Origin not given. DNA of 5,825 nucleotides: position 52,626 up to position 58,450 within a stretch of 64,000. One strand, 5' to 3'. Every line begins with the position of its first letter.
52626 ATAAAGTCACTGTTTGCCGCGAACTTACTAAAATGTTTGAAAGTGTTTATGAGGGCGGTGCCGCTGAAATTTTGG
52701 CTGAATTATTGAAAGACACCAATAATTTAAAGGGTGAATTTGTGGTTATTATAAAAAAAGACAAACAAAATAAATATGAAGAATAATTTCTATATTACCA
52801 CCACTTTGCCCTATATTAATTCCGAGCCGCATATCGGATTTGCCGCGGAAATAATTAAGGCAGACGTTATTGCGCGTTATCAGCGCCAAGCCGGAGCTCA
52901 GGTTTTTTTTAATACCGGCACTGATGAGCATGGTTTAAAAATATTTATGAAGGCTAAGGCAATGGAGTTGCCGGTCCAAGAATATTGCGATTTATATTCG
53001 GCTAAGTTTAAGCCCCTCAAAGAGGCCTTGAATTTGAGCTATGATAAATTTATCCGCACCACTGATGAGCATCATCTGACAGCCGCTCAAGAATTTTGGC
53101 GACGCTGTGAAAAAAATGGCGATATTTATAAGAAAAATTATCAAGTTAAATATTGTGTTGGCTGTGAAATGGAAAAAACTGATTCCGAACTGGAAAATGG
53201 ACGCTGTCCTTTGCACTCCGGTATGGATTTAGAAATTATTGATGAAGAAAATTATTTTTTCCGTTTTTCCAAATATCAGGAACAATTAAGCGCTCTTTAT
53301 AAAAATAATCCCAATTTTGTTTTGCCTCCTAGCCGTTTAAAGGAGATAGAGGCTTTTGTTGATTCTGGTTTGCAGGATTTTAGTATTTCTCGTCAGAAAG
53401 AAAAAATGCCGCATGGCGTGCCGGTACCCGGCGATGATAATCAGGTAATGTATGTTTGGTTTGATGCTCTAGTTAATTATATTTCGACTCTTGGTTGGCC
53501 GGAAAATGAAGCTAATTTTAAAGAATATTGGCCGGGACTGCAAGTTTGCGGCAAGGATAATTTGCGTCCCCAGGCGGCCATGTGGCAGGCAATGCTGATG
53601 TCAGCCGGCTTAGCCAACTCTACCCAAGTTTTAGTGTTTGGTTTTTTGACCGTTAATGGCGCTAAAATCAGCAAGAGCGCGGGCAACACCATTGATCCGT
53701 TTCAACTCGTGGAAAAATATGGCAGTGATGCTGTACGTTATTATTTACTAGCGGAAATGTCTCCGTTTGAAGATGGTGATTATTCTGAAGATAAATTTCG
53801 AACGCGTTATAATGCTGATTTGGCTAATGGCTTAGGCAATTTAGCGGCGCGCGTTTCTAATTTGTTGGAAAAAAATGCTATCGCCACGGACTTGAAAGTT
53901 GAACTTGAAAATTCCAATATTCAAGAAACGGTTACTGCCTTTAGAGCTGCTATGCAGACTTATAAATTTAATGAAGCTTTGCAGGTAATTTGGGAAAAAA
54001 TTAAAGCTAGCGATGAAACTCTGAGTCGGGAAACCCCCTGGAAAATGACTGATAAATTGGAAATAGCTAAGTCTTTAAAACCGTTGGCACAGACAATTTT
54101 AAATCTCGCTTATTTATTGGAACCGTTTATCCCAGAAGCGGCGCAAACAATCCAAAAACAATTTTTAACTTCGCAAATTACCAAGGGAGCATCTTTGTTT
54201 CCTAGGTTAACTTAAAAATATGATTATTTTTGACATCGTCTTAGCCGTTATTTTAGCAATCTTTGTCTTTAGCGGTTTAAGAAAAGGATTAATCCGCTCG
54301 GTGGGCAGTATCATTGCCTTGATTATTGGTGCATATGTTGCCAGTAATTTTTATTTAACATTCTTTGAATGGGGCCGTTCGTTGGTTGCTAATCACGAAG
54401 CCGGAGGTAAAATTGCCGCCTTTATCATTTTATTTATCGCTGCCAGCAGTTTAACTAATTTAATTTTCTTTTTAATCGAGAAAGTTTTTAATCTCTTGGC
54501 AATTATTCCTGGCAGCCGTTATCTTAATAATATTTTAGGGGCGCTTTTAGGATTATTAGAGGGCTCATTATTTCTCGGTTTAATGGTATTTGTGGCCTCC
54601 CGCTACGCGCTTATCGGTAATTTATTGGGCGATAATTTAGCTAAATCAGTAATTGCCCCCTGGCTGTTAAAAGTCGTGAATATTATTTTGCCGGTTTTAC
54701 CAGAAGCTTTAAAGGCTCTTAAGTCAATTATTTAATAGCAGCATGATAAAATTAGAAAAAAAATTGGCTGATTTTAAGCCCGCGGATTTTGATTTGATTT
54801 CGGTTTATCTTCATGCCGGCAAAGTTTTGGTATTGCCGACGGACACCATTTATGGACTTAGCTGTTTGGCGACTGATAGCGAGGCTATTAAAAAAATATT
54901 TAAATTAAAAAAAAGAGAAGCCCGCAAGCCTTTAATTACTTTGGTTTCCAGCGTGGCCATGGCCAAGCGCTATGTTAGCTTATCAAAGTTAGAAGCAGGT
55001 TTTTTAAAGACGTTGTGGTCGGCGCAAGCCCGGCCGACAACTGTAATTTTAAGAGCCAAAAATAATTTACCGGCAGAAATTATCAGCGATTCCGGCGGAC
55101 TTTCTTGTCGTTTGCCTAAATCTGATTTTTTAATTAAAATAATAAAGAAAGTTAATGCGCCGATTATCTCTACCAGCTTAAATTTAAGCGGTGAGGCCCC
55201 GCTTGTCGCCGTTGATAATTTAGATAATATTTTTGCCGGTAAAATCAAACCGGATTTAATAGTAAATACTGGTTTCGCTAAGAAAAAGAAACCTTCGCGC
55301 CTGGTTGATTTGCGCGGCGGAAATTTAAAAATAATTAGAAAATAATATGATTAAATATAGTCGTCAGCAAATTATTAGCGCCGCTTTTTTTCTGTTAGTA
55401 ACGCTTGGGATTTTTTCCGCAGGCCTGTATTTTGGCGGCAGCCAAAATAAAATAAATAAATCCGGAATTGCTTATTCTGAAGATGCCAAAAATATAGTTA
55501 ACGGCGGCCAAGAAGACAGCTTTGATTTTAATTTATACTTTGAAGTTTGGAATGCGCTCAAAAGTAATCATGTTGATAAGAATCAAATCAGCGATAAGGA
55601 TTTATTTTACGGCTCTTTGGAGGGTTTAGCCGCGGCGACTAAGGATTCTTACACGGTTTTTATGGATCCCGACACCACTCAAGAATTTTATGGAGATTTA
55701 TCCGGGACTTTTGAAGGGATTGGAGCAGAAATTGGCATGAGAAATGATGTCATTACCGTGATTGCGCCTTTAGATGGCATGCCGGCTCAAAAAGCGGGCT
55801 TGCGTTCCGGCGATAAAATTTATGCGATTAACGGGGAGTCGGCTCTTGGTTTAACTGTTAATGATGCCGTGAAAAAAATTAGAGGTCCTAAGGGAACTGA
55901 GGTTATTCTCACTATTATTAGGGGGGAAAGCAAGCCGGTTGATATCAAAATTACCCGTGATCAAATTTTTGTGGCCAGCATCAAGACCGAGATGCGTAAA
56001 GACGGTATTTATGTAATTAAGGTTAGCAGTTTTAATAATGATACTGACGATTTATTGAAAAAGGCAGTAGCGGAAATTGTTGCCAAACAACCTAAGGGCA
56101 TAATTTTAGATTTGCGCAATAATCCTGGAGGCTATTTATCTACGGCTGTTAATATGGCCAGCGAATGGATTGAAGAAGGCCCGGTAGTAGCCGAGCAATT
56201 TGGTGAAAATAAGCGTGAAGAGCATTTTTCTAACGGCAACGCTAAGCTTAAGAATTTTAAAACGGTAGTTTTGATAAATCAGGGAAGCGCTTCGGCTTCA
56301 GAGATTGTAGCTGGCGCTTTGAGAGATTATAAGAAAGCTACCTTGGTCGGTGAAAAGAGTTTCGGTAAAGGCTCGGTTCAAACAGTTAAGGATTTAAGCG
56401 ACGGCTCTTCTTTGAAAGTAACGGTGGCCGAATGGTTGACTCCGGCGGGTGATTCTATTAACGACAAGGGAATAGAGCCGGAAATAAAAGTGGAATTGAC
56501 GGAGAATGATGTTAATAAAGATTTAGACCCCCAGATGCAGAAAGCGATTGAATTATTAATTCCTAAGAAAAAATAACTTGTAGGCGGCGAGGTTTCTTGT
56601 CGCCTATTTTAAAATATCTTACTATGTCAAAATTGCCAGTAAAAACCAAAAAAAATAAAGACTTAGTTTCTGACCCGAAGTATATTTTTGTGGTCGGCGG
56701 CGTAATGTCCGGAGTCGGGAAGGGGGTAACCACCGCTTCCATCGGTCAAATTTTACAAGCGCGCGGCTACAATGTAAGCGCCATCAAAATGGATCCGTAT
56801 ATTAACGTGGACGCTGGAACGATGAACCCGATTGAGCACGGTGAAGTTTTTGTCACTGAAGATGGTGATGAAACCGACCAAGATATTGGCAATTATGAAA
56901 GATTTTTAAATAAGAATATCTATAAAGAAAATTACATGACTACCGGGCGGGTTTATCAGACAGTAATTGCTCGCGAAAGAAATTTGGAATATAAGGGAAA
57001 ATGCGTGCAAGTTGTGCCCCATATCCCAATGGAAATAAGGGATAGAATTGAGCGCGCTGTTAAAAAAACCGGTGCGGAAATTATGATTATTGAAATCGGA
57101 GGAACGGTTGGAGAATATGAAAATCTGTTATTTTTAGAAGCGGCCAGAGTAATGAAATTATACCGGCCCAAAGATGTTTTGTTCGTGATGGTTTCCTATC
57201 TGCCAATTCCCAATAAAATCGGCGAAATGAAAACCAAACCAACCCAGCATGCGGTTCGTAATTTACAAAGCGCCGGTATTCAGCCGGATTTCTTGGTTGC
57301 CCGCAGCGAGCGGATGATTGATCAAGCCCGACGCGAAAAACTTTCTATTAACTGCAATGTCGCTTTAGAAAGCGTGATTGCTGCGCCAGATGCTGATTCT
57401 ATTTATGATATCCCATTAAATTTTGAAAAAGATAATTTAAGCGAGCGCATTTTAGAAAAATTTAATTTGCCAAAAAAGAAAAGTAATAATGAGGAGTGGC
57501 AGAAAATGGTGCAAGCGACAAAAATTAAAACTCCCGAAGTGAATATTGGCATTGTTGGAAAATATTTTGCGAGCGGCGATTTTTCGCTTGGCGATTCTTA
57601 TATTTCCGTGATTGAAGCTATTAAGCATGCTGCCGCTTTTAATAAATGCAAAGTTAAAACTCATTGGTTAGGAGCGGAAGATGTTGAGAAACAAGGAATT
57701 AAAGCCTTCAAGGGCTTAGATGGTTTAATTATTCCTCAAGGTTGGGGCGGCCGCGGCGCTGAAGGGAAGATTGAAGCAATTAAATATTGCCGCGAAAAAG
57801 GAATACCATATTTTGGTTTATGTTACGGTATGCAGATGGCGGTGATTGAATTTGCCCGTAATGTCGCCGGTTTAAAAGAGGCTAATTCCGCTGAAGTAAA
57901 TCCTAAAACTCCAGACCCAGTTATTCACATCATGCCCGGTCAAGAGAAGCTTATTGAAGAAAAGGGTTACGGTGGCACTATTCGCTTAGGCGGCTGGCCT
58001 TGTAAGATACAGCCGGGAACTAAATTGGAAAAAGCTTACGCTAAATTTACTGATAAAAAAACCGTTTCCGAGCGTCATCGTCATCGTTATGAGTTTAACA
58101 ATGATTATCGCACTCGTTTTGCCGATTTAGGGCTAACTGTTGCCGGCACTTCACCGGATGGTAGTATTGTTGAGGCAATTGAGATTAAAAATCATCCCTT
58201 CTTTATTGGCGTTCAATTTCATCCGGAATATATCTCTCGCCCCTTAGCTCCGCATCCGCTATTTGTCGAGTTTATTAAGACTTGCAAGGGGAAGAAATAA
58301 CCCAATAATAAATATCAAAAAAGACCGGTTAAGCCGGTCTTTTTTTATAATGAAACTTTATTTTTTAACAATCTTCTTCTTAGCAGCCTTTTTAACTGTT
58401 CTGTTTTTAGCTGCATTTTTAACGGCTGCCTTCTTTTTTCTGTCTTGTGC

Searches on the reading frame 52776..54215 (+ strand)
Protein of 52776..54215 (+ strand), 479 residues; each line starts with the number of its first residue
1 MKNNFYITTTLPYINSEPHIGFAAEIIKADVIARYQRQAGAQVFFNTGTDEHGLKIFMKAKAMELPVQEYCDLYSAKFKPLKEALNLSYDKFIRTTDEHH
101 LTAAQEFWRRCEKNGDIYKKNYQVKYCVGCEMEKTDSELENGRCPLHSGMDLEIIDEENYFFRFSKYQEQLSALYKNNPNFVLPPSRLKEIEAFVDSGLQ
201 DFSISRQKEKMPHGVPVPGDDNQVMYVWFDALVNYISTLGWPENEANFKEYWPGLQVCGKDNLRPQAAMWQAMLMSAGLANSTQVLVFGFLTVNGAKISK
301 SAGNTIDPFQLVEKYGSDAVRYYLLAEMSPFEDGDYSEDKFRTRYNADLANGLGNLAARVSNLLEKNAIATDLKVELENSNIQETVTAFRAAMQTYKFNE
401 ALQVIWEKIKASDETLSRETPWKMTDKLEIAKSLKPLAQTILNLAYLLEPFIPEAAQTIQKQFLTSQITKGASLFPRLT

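Call 23: search_protein_families(library=pfam, max_evalue=0.001, proteins=[window:52776-54215:+])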
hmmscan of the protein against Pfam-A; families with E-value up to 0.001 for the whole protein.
window:52776-54215:+ (479 aa): 5 families
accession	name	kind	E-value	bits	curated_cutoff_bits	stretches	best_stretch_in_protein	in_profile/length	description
PF09334.17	tRNA-synt_1g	-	4.8e-99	332.2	20.1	2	137-360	162-390/391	tRNA synthetases class I (M)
PF00133.28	tRNA-synt_1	-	3.8e-31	108.7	22.7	3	221-327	295-404/414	tRNA synthetases class I (I, L, M and V)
PF01406.26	tRNA-synt_1e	-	1.6e-11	44.6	27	1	14-127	19-132/301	tRNA synthetases class I (C) catalytic domain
PF08264.19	Anticodon_1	-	8.8e-05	22.9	25.1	1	380-461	6-88/148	Anticodon-binding domain of tRNA ligase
PF19303.5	Anticodon_3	-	0.00037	20.8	23.5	1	381-466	17-104/152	Anticodon binding domain of methionyl tRNA ligase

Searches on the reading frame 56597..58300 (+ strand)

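Call 23: search_protein_families(library=pfam, max_evalue=0.001, proteins=[window:56597-58300:+])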
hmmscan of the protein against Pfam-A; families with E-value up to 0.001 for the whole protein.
window:56597-58300:+ (567 aa): 4 families
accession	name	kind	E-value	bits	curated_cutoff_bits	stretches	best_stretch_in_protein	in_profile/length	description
PF06418.20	CTP_synth_N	-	1.2e-108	362.9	26.1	1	28-291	1-265/265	CTP synthase N-terminus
PF00117.34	GATase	-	8.8e-37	127.1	22.8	1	333-561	4-189/190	Glutamine amidotransferase class-I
PF07722.19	Peptidase_C26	-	3.1e-09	37.4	20.5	1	394-544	97-219/219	Peptidase C26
PF01656.29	CbiA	-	9.4e-08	32.5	25.4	1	33-124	3-54/125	CobQ/CobB/MinD/ParA nucleotide binding domain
